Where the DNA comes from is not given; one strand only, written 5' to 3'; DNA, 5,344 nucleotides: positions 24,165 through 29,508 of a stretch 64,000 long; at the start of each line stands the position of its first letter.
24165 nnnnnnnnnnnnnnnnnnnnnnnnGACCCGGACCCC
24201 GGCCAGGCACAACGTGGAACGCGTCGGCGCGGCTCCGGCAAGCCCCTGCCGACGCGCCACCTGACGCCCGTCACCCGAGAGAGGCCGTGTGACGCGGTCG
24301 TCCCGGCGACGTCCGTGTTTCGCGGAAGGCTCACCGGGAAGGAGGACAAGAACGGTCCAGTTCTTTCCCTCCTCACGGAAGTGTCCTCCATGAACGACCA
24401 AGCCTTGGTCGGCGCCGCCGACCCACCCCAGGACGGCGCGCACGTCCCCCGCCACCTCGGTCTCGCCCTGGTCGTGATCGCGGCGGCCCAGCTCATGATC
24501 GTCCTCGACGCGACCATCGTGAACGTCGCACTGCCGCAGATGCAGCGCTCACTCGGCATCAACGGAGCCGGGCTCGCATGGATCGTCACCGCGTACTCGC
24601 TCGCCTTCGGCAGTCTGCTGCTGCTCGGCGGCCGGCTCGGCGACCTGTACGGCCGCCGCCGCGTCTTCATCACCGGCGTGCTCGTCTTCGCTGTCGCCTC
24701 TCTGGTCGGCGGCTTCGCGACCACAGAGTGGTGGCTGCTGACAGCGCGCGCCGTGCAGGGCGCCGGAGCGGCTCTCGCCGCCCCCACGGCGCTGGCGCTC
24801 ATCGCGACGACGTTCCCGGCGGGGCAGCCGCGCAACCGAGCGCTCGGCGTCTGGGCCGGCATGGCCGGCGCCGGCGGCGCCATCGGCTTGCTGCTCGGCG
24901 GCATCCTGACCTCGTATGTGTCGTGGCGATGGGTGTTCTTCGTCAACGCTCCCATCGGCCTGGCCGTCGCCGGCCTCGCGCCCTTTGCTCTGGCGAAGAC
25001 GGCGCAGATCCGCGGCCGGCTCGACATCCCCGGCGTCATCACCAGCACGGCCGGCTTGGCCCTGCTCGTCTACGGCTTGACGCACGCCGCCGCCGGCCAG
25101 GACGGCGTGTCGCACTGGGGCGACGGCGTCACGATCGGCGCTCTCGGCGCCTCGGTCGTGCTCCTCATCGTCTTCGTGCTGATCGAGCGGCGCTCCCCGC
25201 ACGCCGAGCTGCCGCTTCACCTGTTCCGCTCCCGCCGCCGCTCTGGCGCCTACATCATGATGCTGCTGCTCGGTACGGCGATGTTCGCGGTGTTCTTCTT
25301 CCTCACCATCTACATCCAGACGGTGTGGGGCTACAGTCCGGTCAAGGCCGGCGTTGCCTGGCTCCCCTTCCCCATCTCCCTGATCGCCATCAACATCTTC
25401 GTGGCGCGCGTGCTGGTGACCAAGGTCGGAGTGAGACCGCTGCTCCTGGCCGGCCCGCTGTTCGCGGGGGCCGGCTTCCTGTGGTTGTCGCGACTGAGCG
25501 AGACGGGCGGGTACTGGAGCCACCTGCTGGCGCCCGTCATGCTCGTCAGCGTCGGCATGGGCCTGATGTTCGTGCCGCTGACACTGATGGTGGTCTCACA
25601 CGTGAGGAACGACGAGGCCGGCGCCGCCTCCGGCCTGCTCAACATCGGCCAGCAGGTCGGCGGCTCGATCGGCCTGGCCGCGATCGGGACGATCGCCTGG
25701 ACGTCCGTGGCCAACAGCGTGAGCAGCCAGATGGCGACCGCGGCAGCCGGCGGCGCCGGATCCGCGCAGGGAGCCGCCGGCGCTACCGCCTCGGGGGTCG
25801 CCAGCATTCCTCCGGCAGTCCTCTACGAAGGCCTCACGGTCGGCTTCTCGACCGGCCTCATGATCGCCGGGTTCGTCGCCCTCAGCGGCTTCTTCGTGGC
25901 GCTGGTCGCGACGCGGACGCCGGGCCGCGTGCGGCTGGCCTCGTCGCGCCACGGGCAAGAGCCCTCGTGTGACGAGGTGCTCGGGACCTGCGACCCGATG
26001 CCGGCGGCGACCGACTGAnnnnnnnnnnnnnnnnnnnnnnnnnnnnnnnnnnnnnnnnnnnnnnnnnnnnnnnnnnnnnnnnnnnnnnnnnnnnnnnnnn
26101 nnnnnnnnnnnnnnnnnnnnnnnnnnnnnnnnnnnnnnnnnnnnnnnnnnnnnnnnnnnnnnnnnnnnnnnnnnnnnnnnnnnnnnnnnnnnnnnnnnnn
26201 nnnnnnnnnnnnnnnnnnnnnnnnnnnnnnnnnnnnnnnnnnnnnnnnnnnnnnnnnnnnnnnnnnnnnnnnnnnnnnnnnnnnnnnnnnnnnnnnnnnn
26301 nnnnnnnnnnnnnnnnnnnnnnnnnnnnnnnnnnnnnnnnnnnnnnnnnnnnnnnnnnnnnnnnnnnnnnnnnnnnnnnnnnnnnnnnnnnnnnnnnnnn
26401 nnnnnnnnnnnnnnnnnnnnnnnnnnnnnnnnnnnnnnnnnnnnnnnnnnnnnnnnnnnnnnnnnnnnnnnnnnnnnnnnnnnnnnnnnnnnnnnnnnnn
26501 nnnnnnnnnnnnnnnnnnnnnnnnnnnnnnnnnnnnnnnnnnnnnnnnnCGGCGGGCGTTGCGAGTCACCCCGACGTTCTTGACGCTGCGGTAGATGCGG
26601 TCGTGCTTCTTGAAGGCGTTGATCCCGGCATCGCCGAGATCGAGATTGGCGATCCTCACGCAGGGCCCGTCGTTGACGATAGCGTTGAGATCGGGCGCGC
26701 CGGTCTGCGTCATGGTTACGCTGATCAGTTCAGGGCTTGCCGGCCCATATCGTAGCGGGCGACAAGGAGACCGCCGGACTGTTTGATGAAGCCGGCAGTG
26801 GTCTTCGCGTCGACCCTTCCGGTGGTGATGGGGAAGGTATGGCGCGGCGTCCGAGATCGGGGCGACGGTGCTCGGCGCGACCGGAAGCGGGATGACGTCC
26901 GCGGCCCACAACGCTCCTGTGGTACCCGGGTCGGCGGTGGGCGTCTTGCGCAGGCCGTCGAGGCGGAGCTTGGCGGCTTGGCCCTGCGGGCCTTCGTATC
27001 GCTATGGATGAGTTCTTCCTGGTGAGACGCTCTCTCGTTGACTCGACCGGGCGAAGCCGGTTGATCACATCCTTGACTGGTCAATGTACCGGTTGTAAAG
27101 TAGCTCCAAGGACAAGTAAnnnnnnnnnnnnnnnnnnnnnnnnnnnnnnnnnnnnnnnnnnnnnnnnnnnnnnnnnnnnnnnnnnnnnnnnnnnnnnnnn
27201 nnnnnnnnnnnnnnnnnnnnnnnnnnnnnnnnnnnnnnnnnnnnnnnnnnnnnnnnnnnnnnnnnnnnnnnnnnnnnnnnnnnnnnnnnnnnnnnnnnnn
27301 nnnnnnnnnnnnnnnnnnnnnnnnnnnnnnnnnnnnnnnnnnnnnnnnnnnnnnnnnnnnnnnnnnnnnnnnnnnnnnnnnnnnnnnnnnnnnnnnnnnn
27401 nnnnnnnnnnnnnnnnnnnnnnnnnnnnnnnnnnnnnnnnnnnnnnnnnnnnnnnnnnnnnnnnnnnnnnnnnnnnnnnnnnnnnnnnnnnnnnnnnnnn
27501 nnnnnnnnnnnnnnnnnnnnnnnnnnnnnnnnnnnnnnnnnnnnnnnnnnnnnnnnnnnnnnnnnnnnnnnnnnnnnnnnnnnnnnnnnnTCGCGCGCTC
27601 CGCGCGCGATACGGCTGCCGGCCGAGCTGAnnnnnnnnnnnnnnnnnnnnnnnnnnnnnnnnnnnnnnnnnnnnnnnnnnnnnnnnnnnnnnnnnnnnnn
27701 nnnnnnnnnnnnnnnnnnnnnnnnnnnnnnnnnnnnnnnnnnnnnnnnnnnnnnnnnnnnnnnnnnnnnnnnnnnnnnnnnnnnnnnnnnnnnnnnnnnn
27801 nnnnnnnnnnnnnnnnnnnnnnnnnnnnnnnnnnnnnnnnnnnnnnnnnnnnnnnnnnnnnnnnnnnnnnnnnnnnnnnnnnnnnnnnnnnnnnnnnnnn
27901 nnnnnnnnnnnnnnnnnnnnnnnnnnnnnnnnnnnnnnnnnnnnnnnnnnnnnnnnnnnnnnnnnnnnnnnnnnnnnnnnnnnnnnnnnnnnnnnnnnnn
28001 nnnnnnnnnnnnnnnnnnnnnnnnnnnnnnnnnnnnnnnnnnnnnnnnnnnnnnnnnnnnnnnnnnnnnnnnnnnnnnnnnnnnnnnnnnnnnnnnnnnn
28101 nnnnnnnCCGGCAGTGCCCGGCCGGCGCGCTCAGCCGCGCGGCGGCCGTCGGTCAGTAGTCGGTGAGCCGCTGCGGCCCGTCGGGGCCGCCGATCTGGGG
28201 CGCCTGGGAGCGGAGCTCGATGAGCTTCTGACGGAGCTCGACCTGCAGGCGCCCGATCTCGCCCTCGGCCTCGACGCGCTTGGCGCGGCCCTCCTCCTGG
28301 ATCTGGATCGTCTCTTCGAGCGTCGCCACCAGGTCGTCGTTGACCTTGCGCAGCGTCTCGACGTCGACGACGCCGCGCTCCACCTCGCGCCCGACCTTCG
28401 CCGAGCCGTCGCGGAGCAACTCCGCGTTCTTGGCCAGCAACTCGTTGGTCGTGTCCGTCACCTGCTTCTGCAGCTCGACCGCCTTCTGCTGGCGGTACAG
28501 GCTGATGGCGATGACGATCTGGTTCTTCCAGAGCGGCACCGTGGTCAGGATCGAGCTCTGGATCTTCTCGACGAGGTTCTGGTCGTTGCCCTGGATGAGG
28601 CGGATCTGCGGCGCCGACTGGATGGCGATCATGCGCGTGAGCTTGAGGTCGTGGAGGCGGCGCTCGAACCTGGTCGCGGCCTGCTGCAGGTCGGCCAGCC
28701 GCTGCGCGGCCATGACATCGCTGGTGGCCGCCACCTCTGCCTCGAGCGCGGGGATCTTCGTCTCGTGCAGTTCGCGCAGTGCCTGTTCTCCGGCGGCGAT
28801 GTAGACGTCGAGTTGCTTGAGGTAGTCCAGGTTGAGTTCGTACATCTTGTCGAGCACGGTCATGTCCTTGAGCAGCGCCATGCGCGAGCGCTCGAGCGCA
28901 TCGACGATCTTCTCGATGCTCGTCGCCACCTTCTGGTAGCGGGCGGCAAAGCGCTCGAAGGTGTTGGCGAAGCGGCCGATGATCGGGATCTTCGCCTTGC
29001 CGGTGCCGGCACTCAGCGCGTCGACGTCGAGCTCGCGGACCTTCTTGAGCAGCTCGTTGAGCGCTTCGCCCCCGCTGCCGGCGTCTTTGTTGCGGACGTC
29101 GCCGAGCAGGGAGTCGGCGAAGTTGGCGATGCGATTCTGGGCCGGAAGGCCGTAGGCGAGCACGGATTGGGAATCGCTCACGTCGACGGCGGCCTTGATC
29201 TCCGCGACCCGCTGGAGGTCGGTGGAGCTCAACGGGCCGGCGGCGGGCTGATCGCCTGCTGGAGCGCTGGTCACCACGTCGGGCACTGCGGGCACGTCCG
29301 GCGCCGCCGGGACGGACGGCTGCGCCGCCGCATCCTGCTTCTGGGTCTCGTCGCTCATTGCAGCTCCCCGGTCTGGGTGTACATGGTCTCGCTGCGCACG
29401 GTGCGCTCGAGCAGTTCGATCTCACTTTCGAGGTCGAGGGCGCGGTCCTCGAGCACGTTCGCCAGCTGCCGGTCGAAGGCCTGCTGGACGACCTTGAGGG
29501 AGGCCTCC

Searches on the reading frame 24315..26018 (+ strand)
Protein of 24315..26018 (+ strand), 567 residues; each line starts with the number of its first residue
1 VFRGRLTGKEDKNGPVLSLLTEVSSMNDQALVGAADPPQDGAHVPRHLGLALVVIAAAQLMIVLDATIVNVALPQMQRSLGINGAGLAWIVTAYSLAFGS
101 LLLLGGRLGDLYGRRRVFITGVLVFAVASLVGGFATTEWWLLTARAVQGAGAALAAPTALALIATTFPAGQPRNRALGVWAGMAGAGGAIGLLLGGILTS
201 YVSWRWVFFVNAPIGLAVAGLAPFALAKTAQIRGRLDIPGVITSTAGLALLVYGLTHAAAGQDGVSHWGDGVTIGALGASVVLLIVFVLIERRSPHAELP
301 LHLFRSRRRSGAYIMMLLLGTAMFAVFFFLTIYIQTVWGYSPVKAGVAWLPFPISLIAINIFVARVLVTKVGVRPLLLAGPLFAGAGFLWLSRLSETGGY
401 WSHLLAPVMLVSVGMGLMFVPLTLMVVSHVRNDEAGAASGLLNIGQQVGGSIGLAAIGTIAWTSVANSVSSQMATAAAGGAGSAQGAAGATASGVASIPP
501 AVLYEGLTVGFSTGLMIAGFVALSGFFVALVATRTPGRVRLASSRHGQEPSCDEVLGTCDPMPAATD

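Call 15: search_protein_families(library=pfam, proteins=[window:24315-26018:+], max_evalue=0.00001)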
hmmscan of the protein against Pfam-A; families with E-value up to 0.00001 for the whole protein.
window:24315-26018:+ (567 aa): 2 families
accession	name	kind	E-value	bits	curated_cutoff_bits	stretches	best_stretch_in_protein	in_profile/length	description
PF07690.21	MFS_1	-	2.1e-52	178.6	33.4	1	56-453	2-346/347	Major Facilitator Superfamily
PF12832.13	MFS_1_like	-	7.5e-07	29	25.2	0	96-209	258-372/373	MFS_1 like family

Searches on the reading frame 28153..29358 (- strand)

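Call 15: search_protein_families(library=pfam, proteins=[window:28153-29358:-], max_evalue=0.00001)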
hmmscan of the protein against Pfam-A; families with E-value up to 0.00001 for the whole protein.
window:28153-29358:- (401 aa): 1 family
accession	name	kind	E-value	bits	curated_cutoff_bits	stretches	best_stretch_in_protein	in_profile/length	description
PF05816.16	TelA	-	7.9e-114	380.6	30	1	51-380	1-331/332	Toxic anion resistance protein (TelA)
